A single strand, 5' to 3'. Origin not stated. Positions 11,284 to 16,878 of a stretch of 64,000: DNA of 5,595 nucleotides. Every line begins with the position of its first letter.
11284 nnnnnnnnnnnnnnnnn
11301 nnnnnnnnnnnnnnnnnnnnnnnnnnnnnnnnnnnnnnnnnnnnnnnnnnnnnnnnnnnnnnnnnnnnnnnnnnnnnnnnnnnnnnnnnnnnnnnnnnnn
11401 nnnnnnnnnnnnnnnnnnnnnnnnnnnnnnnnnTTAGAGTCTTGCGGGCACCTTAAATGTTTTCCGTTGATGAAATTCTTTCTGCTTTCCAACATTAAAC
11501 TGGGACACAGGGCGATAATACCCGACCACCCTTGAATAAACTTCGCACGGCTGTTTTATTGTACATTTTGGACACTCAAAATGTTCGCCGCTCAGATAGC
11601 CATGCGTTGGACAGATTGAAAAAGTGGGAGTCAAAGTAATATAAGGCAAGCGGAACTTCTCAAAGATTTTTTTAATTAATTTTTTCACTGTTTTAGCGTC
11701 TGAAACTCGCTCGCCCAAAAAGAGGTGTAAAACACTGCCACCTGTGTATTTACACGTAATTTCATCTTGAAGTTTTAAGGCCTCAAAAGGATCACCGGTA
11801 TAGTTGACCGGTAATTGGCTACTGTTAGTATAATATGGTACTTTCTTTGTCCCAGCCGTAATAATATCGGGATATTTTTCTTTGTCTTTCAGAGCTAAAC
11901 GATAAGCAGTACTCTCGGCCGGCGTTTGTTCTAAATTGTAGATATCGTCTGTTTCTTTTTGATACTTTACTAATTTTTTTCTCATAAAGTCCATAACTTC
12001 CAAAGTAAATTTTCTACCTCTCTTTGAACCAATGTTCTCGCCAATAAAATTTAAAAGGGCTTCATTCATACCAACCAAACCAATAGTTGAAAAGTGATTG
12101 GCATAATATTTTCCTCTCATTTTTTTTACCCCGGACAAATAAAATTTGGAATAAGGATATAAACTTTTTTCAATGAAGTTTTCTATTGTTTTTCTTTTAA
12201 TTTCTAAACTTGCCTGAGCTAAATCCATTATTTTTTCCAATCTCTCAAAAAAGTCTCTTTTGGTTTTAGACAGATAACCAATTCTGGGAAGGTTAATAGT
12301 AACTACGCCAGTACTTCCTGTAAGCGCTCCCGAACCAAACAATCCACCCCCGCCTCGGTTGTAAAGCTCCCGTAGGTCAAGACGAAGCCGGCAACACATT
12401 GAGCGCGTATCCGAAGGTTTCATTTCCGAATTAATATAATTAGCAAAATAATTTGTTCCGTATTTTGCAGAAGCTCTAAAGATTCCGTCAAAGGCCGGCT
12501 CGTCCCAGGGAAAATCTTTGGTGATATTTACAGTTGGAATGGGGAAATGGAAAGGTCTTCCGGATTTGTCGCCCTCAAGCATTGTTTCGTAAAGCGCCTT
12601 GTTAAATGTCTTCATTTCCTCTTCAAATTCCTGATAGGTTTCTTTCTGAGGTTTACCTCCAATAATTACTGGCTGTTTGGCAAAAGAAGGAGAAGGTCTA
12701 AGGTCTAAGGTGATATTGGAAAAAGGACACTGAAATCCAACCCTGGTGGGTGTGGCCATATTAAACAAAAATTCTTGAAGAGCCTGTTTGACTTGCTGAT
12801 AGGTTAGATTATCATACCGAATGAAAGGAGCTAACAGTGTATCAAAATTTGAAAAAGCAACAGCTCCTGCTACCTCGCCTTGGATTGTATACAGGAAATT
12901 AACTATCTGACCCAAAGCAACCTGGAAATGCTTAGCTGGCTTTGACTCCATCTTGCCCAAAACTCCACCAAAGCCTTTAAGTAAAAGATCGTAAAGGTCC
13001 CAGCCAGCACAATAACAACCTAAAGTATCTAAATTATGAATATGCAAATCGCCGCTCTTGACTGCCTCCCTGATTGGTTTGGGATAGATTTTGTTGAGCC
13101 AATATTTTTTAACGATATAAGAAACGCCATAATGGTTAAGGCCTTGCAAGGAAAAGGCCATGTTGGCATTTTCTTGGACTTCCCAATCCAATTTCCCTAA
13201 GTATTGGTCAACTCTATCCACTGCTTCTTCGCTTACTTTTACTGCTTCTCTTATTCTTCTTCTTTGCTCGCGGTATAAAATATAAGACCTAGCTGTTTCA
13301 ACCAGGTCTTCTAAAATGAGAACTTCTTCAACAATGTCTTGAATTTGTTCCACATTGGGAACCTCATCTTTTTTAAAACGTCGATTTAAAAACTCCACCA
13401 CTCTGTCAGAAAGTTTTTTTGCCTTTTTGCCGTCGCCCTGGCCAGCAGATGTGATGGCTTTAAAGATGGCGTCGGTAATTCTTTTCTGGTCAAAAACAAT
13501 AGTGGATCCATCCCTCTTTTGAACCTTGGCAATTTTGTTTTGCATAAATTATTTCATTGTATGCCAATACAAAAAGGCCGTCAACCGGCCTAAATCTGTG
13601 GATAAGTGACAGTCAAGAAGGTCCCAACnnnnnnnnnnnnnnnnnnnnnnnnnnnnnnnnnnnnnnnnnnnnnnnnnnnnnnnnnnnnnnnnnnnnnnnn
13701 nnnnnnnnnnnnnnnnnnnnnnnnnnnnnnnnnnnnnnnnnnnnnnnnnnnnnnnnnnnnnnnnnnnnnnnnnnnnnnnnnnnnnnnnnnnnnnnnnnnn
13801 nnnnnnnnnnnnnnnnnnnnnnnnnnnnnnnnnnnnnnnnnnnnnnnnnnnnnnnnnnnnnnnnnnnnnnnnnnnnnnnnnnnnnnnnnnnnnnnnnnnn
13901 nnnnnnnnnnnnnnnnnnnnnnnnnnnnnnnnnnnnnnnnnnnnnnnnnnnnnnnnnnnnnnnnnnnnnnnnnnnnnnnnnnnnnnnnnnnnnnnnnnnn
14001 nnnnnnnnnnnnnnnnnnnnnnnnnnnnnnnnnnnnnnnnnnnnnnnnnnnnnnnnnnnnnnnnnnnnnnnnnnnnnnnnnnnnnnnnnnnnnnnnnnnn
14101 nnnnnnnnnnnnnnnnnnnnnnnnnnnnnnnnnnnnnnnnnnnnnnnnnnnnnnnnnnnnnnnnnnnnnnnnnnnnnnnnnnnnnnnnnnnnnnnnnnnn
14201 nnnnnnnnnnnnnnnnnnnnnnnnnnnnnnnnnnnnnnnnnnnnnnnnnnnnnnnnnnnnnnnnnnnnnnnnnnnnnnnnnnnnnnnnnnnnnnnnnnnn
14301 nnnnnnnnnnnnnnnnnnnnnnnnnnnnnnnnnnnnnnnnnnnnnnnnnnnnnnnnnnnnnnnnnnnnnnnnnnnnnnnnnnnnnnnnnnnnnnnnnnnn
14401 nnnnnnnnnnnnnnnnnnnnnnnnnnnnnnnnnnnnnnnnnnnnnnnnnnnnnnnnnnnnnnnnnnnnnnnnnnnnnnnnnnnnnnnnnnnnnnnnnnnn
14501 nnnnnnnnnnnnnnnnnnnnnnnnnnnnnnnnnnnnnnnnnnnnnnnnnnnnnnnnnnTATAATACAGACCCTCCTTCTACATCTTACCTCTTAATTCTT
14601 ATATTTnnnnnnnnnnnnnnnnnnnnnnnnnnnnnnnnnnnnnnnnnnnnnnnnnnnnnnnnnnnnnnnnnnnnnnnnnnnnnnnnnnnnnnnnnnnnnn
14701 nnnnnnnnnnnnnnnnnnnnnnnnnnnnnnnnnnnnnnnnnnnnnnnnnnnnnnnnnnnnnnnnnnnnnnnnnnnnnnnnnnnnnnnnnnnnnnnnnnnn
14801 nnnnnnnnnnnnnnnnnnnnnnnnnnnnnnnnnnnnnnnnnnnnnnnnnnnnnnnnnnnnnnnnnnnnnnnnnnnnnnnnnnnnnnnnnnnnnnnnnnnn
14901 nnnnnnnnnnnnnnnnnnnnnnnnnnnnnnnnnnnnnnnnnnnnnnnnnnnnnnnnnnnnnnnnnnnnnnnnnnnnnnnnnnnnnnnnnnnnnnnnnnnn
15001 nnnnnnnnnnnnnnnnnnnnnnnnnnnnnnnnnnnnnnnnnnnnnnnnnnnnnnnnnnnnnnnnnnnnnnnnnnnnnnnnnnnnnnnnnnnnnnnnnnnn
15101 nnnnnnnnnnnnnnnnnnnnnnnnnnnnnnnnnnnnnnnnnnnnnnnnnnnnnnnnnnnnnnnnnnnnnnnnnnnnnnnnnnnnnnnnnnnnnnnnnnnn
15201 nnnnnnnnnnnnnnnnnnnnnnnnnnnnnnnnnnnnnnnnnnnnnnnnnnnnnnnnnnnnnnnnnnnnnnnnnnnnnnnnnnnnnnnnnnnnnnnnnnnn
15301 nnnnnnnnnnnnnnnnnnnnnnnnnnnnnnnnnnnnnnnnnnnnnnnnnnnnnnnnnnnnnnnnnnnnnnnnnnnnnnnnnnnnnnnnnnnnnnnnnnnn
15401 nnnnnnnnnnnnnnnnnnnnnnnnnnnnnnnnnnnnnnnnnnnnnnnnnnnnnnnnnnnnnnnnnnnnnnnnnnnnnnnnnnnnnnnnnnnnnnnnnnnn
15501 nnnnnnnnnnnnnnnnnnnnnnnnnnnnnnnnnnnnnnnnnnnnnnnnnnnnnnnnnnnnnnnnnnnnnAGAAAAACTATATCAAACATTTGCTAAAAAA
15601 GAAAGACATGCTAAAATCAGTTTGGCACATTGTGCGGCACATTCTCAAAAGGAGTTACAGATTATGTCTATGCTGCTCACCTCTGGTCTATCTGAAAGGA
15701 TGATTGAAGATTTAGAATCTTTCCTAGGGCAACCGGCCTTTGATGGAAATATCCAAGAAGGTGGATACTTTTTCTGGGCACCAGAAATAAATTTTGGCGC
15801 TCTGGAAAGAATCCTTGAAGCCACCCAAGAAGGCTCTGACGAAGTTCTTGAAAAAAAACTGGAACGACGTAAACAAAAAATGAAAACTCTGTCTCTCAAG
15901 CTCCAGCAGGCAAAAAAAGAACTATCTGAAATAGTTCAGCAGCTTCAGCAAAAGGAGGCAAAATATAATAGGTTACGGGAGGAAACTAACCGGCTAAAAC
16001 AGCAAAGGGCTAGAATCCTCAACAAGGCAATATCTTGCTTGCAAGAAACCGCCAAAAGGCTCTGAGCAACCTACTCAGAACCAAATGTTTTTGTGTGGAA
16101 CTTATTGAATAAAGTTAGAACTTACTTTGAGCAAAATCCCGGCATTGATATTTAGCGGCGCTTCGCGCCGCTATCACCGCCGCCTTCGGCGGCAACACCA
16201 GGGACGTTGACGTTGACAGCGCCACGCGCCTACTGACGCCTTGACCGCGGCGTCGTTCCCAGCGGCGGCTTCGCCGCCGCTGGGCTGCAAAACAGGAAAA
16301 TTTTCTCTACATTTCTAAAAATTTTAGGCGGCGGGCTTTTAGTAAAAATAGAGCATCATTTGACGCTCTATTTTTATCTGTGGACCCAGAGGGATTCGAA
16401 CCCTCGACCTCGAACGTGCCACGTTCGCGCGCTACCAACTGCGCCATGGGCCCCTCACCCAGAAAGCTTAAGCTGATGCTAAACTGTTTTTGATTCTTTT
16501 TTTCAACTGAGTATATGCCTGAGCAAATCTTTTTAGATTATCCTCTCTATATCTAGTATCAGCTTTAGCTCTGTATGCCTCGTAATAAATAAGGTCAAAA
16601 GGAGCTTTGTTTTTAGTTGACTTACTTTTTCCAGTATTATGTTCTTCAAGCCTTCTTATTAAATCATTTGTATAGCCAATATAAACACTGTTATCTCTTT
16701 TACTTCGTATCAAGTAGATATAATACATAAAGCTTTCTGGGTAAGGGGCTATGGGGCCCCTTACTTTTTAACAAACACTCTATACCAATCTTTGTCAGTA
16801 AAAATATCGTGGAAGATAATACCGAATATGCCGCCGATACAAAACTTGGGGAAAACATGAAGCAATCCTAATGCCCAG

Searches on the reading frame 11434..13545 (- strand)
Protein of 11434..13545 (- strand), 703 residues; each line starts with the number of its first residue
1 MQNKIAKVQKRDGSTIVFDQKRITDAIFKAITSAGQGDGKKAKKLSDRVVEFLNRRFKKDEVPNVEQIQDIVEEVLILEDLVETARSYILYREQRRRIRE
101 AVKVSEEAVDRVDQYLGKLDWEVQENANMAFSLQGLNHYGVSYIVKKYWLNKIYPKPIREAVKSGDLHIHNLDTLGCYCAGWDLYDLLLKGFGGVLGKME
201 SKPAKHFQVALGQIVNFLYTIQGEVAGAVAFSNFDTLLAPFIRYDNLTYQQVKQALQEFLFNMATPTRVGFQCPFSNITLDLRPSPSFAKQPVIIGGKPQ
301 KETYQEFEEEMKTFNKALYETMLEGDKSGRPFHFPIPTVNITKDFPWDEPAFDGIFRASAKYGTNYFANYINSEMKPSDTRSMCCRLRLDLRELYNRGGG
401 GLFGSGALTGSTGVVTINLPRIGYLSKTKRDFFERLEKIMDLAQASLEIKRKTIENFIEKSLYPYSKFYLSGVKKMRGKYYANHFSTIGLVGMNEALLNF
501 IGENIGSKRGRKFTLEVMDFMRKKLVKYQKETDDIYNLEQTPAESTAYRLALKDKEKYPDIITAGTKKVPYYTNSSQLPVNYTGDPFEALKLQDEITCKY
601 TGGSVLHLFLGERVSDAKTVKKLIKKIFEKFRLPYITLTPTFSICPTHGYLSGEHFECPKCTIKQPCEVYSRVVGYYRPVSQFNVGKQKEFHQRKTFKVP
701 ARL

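Call 33: search_protein_families(library=pfam, proteins=[window:11434-13545:-])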
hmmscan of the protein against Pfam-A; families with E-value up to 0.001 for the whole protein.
window:11434-13545:- (703 aa): 2 families
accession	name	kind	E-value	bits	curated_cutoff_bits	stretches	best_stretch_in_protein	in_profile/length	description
PF13597.11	NRDD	-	7e-189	629.5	26.2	1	125-697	1-562/562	Anaerobic ribonucleoside-triphosphate reductase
PF03477.21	ATP-cone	-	5.7e-21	75.3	25.8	1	7-96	2-87/88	ATP cone domain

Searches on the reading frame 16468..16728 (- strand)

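Call 88: search_protein_families(library=pfam, max_evalue=0.01, proteins=[window:16468-16728:-])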
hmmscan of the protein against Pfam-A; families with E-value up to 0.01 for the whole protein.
window:16468-16728:- (86 aa): 3 families
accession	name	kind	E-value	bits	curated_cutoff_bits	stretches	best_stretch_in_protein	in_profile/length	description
PF01541.30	GIY-YIG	-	5.2e-16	59.2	22.6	1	1-67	1-70/78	GIY-YIG catalytic domain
PF10544.15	T5orf172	-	3.7e-05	24.6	20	1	3-56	2-54/101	T5orf172 domain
PF13455.12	MUG113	-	0.00067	20.6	22.3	1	17-72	3-50/73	Meiotically up-regulated gene 113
